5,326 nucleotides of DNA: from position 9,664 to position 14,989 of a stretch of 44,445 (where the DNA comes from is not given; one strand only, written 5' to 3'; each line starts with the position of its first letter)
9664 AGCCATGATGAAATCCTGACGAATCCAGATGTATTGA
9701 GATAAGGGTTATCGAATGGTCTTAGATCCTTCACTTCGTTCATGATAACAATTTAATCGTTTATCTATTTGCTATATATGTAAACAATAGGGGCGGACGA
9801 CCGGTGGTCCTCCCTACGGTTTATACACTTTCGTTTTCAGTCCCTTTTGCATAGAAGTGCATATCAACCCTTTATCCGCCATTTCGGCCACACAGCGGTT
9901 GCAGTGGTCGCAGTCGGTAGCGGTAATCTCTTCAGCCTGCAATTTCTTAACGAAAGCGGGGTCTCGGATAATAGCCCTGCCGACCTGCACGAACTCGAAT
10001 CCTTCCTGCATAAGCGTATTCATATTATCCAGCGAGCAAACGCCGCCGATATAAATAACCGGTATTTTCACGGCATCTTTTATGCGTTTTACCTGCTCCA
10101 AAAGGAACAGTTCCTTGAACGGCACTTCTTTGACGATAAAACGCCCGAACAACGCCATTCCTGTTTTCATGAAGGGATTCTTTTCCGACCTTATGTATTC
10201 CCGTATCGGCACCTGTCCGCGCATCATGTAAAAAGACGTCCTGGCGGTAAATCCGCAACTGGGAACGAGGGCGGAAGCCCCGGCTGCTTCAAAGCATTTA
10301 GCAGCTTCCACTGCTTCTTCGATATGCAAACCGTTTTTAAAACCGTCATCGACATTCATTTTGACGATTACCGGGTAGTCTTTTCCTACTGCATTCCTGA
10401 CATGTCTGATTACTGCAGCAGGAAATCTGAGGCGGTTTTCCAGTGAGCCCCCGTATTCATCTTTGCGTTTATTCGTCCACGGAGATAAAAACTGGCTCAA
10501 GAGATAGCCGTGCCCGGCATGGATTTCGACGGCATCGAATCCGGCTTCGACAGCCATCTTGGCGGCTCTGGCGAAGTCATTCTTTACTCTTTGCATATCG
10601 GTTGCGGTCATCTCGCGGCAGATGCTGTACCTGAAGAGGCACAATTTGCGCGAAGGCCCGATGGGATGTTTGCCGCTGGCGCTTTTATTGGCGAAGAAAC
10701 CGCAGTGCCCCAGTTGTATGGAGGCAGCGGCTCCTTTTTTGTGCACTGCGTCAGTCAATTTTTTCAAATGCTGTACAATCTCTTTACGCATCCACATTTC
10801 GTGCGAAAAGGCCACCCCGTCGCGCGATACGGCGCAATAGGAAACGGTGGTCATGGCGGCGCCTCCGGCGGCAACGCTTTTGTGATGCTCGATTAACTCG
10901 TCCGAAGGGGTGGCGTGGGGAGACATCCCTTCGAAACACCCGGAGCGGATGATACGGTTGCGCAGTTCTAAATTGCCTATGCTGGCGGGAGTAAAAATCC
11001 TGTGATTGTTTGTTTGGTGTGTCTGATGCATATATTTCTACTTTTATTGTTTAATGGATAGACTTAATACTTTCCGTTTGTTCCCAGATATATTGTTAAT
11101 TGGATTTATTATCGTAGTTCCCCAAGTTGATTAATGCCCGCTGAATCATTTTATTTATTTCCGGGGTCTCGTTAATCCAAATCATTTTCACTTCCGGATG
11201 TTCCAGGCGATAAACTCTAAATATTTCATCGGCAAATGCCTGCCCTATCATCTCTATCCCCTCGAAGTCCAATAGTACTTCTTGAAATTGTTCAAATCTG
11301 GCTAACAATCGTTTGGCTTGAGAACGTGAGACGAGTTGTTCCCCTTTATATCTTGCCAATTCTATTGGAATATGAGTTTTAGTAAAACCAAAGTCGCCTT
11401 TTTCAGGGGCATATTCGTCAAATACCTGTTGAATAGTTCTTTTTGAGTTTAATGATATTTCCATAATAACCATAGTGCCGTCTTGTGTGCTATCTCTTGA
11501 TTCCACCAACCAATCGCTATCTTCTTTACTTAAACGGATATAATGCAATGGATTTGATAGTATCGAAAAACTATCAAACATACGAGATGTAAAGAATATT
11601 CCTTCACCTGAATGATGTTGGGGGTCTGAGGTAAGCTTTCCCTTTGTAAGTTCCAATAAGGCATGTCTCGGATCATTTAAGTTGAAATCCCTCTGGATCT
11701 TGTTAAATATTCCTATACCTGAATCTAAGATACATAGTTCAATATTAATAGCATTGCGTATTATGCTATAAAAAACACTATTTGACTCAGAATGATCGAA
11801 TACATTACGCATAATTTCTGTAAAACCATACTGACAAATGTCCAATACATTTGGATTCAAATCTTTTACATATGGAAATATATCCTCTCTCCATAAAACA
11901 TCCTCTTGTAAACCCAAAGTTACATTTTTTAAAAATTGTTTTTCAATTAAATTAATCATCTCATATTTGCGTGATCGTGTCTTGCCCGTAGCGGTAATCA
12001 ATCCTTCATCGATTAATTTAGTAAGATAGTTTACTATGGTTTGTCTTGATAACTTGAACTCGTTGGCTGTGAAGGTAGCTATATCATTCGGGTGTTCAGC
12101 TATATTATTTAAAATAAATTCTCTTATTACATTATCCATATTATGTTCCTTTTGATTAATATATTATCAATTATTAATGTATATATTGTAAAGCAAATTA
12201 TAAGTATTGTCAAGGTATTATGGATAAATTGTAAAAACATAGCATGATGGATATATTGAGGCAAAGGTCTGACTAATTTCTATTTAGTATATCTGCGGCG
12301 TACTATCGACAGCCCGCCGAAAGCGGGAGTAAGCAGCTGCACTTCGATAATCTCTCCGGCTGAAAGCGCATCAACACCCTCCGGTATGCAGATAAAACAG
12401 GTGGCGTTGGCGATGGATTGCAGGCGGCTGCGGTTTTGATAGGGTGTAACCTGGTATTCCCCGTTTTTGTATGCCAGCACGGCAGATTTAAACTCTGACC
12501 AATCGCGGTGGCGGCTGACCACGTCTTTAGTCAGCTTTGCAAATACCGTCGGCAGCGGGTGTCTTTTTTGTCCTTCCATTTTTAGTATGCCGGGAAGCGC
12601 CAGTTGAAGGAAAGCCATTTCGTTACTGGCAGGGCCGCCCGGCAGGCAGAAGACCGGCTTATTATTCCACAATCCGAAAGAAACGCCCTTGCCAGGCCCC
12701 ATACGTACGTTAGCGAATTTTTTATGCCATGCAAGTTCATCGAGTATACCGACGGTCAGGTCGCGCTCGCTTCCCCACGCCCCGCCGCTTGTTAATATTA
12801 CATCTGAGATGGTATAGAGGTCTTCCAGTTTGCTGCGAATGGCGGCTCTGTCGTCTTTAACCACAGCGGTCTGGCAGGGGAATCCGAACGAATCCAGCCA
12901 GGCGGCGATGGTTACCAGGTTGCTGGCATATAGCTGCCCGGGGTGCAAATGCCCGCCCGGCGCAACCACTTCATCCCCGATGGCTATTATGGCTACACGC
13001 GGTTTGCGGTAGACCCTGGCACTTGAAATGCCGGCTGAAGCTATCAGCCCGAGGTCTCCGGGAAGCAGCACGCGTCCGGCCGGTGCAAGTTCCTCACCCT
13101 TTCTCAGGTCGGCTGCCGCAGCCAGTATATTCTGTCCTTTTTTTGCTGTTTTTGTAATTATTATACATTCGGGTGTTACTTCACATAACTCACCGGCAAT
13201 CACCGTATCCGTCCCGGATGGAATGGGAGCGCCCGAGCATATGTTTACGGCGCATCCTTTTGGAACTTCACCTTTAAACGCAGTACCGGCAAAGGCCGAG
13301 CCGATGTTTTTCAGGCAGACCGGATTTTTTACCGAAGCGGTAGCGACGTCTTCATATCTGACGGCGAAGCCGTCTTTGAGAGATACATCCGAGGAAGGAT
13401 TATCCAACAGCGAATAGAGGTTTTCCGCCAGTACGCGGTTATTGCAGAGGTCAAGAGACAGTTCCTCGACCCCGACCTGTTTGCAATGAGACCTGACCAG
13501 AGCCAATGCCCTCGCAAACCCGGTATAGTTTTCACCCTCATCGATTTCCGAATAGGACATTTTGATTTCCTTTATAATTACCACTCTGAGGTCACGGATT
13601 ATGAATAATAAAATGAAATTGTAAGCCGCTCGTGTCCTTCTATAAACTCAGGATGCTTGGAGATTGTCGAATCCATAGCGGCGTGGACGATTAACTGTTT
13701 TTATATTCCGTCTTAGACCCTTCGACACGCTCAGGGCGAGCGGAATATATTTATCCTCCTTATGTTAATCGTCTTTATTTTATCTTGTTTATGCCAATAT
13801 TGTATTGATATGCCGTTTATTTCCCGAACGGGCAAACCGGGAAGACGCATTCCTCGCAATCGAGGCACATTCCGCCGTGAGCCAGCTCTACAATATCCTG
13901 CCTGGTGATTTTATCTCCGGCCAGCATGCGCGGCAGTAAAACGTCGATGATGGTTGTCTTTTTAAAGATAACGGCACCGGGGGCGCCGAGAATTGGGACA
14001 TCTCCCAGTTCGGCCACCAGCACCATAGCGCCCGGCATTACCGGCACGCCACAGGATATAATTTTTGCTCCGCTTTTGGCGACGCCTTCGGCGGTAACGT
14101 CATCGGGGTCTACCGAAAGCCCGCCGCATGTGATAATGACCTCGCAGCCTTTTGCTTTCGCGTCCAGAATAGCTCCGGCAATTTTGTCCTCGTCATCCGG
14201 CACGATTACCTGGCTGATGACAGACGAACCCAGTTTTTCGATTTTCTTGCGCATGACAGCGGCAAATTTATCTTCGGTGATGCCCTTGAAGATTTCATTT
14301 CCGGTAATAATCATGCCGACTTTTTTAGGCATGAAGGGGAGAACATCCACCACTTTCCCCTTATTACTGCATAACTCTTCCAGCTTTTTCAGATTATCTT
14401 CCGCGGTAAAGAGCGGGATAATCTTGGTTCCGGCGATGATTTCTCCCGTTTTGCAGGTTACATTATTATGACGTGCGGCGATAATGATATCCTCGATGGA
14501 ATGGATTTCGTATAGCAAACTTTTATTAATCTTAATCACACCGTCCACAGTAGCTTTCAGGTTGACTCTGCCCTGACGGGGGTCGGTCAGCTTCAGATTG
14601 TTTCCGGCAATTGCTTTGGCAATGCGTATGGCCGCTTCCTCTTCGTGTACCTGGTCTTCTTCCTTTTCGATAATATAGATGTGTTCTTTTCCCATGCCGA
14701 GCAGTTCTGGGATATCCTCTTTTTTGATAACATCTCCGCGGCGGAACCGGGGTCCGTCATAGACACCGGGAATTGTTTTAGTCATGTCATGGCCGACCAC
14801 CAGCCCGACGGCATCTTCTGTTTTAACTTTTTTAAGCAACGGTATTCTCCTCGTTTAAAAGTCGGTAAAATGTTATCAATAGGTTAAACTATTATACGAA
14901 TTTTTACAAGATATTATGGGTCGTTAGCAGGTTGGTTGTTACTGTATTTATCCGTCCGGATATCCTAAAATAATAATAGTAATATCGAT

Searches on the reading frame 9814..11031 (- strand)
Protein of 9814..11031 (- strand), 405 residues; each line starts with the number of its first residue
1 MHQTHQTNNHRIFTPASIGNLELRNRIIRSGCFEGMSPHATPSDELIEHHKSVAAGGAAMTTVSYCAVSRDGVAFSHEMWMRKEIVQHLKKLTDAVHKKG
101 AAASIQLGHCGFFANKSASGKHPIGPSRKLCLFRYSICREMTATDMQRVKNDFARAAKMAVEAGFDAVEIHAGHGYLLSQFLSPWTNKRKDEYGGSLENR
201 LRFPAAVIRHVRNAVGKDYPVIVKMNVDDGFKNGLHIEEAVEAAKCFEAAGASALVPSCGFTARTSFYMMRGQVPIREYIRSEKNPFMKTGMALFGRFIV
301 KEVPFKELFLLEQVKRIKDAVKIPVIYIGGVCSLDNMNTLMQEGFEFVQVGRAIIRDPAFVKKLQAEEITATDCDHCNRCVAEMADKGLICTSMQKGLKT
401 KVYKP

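Call 3: search_protein_families(library=pfam, proteins=[window:9814-11031:-], max_evalue=0.1)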
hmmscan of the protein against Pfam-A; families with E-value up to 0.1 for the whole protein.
window:9814-11031:- (405 aa): 8 families
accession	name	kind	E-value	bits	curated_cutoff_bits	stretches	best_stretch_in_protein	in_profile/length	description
PF00724.26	Oxidored_FMN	-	3.9e-61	207.7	27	2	12-251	2-251/342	NADH:flavin oxidoreductase / NADH oxidase family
PF01207.24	Dus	-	2e-10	40.7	20.4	2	311-401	173-264/311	Dihydrouridine synthase (Dus)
PF00977.27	His_biosynth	-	2e-06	27.9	23.6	1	311-366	62-117/228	Histidine biosynthesis protein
PF03060.21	NMO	-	0.0011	18.8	28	1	307-375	180-247/331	Nitronate monooxygenase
PF02581.23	TMP-TENI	-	0.0021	17.9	27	1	311-354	138-180/180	Thiamine monophosphate synthase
PF05690.20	ThiG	-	0.017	14.9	23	0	312-356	165-209/247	Thiazole biosynthesis protein ThiG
PF13378.12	MR_MLE_C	-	0.024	14.8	29.4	0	153-245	2-65/219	Enolase C-terminal domain-like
PF01180.27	DHO_dh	-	0.053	13.1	27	0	312-366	228-285/291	Dihydroorotate dehydrogenase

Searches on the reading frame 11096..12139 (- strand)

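Call 73: search_protein_families(library=pfam, proteins=[window:11096-12139:-], max_evalue=0.00001)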
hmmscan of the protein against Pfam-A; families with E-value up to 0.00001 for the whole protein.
window:11096-12139:- (347 aa): 1 family
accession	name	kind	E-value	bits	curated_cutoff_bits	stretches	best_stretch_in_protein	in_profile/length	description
PF14213.11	DUF4325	-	1.6e-15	57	23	1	274-327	1-62/64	STAS-like domain of unknown function (DUF4325)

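Call 100: search_protein_families(library=padloc, proteins=[window:11096-12139:-], max_evalue=0.001)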
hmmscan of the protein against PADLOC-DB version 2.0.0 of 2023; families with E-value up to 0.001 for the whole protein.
window:11096-12139:- (347 aa): 1 family
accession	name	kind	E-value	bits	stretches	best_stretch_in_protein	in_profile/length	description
PDLC01850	CARF3--CARF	-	0.00037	18.4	1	9-57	150-198/209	-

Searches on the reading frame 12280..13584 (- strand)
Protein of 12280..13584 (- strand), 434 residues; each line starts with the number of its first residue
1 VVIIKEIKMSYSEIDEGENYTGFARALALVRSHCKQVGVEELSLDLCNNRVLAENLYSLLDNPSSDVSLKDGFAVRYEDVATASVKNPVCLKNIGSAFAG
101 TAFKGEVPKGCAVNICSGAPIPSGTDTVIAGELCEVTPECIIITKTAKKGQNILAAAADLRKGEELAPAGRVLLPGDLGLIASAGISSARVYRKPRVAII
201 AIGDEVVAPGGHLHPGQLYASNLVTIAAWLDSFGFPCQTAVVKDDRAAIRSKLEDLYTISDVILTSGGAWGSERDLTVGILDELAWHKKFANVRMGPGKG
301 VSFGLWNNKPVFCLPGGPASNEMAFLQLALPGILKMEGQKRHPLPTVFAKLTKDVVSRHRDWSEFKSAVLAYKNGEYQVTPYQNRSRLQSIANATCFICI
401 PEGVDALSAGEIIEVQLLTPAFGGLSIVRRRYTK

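Call 73: search_protein_families(library=pfam, proteins=[window:12280-13584:-], max_evalue=0.00001)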
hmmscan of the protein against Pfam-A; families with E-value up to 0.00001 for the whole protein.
window:12280-13584:- (434 aa): 3 families
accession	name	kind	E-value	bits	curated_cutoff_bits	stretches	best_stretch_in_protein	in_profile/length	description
PF03453.22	MoeA_N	-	2.8e-32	112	30.8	1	24-185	4-160/160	MoeA N-terminal region (domain I and II)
PF00994.29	MoCF_biosynth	-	2.4e-18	66.7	26.6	1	198-331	1-140/144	Probable molybdopterin binding domain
PF03454.20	MoeA_C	-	3.9e-09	37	22.1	1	361-418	13-72/72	MoeA C-terminal region (domain IV)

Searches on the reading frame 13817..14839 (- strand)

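Call 73: search_protein_families(library=pfam, proteins=[window:13817-14839:-], max_evalue=0.00001)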
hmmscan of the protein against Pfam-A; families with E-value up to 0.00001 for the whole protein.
window:13817-14839:- (340 aa): 1 family
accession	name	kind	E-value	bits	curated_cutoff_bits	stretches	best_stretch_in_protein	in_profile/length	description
PF00994.29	MoCF_biosynth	-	3.5e-23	82.3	26.6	1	175-305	1-142/144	Probable molybdopterin binding domain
